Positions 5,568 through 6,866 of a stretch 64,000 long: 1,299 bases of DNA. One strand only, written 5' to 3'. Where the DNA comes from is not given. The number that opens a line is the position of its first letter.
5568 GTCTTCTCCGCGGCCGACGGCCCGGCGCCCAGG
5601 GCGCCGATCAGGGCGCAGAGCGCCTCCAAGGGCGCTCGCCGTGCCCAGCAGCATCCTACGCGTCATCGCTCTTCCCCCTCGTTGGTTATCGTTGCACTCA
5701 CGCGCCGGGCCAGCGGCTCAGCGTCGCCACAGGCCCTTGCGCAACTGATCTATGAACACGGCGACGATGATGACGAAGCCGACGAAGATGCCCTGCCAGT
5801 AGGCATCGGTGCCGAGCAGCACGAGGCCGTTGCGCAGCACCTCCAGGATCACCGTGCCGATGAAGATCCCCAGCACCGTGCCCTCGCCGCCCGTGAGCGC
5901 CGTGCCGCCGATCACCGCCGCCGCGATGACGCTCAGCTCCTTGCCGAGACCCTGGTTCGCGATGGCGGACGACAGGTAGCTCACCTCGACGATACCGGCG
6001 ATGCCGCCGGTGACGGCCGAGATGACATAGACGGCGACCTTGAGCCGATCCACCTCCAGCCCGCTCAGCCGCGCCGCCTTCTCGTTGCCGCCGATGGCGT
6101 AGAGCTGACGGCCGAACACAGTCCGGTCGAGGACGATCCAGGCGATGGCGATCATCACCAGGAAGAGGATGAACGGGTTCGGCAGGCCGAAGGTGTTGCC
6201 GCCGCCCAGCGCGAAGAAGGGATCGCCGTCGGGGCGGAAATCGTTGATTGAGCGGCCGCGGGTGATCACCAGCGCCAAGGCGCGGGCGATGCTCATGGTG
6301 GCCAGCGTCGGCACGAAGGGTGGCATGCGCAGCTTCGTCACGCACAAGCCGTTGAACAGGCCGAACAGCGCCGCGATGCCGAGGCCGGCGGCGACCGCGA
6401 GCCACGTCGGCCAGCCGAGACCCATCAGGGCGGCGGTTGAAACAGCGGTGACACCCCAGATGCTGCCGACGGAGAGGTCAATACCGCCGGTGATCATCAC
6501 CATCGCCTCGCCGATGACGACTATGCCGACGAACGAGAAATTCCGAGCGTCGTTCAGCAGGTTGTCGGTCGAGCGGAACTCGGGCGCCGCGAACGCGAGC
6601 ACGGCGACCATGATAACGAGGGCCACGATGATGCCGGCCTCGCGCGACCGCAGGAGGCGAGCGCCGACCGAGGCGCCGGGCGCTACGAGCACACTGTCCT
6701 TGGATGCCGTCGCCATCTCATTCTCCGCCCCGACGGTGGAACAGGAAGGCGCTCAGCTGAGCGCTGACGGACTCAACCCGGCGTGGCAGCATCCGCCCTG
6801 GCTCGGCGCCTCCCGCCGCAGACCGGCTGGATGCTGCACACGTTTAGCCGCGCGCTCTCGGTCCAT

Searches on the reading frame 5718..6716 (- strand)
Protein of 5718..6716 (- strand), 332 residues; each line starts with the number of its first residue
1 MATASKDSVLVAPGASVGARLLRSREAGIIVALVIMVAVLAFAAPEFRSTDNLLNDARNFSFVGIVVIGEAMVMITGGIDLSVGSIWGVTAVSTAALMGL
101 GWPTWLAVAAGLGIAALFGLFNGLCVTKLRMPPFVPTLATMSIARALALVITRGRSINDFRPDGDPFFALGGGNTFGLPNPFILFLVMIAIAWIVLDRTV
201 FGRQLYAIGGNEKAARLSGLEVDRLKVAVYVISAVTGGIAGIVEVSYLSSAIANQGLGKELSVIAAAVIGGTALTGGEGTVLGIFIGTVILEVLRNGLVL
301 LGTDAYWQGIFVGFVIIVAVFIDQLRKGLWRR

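Call 110: search_protein_families(library=pfam, proteins=[window:5718-6716:-], max_evalue=0.00001)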
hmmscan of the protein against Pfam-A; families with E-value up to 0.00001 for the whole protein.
window:5718-6716:- (332 aa): 1 family
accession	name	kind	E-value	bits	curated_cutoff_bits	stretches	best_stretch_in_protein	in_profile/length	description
PF02653.21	BPD_transp_2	-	2.9e-47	161.5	26.8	1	54-320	3-269/269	Branched-chain amino acid transport system / permease component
